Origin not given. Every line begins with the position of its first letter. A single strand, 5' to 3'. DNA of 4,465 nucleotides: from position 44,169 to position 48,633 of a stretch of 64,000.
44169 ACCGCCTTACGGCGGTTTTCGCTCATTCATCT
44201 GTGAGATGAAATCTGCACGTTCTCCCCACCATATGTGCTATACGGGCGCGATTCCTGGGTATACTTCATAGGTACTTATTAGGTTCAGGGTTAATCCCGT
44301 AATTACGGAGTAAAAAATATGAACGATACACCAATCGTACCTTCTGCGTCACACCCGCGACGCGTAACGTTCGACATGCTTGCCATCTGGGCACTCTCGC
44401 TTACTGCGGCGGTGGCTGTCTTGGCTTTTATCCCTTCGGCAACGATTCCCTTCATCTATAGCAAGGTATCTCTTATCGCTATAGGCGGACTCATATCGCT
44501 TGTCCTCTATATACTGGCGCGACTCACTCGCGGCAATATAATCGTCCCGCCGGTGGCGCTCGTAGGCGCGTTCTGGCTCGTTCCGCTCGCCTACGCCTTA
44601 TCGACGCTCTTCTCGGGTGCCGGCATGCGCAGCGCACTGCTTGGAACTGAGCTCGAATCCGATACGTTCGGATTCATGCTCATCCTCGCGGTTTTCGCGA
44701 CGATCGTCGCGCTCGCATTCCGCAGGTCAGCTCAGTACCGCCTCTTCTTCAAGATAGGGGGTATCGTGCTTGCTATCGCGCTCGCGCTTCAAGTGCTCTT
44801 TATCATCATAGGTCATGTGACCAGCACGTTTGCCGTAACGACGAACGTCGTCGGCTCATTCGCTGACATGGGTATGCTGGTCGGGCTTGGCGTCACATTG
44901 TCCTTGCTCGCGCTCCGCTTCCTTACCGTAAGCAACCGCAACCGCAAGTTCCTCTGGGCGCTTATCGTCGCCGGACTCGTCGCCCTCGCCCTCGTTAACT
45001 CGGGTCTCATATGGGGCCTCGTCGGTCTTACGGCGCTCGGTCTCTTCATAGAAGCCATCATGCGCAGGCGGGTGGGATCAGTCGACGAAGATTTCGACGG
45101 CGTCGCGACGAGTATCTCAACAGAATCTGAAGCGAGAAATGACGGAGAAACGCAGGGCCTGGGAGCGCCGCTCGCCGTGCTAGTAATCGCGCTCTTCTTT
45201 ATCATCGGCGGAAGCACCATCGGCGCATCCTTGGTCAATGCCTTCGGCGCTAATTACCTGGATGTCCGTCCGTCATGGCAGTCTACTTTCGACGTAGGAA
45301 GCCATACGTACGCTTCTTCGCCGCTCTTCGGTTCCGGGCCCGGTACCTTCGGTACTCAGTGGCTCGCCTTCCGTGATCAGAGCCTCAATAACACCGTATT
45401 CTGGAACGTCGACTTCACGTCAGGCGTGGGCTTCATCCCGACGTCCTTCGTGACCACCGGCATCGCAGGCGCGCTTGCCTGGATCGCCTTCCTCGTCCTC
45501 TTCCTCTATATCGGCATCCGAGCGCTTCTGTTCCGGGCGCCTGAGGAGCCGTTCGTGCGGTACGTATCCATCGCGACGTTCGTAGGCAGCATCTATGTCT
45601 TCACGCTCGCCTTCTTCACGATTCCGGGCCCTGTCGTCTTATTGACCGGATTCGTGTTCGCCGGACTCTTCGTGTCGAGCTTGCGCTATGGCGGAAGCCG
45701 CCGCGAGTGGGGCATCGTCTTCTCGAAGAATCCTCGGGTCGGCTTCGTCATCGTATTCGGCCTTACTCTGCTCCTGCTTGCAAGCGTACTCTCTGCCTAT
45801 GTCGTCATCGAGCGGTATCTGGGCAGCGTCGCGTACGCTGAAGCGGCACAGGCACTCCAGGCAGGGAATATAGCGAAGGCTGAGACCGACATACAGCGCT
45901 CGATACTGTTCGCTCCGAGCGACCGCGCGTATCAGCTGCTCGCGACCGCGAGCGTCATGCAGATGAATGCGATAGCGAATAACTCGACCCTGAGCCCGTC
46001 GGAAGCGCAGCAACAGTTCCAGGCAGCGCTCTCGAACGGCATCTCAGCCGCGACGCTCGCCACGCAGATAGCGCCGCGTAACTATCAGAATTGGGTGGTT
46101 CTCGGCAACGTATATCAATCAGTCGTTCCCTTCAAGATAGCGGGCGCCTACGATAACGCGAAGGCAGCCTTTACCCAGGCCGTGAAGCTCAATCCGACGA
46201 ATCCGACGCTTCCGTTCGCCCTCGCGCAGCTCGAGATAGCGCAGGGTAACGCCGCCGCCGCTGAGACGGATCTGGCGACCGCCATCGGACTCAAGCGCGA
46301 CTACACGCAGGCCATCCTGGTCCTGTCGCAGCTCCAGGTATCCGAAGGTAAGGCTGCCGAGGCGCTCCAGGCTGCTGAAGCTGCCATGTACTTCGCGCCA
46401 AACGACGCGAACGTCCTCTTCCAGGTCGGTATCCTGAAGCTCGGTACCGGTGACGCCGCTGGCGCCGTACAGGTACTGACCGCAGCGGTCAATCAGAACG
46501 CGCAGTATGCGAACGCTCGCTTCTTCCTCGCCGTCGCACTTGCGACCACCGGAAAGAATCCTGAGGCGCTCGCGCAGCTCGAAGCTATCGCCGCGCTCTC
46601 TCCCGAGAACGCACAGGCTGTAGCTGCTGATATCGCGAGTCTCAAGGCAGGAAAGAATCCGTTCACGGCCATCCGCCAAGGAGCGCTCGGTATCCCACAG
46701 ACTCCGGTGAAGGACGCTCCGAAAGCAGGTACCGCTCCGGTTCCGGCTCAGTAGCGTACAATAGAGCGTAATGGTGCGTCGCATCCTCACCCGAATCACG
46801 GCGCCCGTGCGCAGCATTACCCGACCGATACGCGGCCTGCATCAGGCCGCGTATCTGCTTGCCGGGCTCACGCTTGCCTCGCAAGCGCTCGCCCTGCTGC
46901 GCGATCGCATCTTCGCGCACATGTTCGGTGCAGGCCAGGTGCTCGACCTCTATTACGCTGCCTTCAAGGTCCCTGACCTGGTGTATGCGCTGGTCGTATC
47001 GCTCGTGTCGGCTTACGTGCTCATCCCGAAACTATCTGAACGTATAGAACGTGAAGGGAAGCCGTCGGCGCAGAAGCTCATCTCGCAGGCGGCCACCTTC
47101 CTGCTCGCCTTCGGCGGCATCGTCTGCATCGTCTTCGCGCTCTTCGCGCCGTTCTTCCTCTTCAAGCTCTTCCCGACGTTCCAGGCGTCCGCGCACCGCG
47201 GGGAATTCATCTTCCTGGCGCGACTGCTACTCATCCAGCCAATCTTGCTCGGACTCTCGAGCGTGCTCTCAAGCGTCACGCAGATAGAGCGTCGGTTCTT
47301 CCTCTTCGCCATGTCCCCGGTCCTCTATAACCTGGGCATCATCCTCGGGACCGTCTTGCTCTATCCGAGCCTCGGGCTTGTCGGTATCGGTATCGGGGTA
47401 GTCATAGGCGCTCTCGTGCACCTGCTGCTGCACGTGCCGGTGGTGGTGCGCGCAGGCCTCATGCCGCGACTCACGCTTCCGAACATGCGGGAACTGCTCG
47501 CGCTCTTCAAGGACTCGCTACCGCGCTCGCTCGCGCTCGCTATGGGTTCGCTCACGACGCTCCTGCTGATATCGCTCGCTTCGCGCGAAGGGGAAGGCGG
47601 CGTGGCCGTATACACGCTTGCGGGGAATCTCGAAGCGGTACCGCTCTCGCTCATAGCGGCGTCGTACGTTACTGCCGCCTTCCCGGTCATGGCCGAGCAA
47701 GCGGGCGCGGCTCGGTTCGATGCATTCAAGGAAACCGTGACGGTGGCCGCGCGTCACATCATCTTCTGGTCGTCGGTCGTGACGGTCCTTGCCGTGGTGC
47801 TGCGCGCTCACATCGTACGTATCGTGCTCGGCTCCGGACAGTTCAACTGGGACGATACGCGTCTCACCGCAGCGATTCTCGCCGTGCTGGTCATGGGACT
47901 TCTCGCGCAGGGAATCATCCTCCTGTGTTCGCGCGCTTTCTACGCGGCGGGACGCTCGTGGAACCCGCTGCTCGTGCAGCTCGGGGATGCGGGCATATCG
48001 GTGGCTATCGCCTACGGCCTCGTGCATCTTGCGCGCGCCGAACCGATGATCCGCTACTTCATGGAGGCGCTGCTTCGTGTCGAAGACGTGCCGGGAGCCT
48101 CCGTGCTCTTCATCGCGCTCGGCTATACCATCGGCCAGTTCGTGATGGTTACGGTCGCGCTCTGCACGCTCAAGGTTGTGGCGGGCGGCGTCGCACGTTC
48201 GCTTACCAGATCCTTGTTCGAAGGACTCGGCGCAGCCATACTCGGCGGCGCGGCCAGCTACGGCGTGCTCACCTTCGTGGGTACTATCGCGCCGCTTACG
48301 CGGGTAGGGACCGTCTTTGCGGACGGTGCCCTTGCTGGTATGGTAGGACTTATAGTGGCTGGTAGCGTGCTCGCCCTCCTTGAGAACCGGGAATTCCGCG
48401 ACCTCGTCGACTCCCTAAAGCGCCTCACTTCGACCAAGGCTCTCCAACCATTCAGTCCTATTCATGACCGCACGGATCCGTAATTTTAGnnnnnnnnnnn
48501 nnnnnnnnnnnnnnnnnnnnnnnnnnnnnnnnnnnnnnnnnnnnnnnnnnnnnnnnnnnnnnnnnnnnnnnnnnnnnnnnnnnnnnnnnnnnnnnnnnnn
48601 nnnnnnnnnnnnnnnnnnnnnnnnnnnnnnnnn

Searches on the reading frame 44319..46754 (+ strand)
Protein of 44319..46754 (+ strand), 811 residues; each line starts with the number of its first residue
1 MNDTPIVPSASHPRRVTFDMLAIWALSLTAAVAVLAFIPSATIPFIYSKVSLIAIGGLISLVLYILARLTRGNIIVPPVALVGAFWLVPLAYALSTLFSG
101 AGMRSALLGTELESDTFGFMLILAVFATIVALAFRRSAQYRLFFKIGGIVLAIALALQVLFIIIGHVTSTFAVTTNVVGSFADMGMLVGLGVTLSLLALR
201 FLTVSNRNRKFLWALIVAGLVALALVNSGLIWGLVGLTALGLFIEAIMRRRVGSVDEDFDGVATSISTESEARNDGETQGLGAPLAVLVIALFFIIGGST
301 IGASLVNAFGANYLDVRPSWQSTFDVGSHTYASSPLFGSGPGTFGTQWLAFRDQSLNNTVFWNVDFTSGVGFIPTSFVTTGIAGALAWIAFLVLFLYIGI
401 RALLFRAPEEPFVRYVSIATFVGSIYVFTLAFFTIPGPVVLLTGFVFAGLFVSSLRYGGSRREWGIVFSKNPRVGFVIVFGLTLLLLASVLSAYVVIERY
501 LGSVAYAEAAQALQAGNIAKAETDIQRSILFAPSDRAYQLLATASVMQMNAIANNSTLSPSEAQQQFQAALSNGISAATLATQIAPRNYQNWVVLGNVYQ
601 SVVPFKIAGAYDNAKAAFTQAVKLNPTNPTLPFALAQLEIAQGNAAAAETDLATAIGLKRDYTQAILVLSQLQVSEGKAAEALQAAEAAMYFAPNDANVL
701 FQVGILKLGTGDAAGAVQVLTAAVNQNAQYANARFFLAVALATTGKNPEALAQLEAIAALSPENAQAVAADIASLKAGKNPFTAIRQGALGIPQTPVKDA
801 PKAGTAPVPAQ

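Call 62: search_protein_families(library=pfam, proteins=[window:44319-46754:+], max_evalue=0.001)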
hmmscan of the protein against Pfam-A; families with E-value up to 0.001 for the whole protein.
window:44319-46754:+ (811 aa): 8 families
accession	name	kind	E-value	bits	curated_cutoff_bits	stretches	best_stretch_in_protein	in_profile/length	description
PF14559.12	TPR_19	-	1.1e-12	48.5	25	2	608-650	4-46/68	Tetratricopeptide repeat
PF23914.1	TPR_CcmH_CycH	-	1.2e-09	38.6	42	2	667-766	54-156/158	Cytochrome c-type biogenesis protein H TPR domain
PF13371.12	TPR_9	-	3.1e-07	30.7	35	0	676-733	8-65/73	Tetratricopeptide repeat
PF13432.12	TPR_16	-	2.6e-06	28.2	32.7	1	705-765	5-65/65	Tetratricopeptide repeat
PF07719.23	TPR_2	-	1.7e-05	25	27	0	609-628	15-34/34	Tetratricopeptide repeat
PF13431.12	TPR_17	-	9.9e-05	22.8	24.4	0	617-649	1-33/34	Tetratricopeptide repeat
PF14561.12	TPR_20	-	0.00041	21.1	25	0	616-663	9-56/90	Tetratricopeptide repeat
PF13181.12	TPR_8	-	0.00083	19.8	25.7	0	609-628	15-34/34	Tetratricopeptide repeat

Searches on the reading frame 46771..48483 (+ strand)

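Call 63: search_protein_families(library=pfam, proteins=[window:46771-48483:+], max_evalue=0.001)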
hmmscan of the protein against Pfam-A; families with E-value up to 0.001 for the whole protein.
window:46771-48483:+ (570 aa): 1 family
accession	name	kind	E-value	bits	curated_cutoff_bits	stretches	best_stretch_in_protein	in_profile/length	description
PF03023.19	MurJ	-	8.4e-49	166.8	27.4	1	48-417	1-371/451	Lipid II flippase MurJ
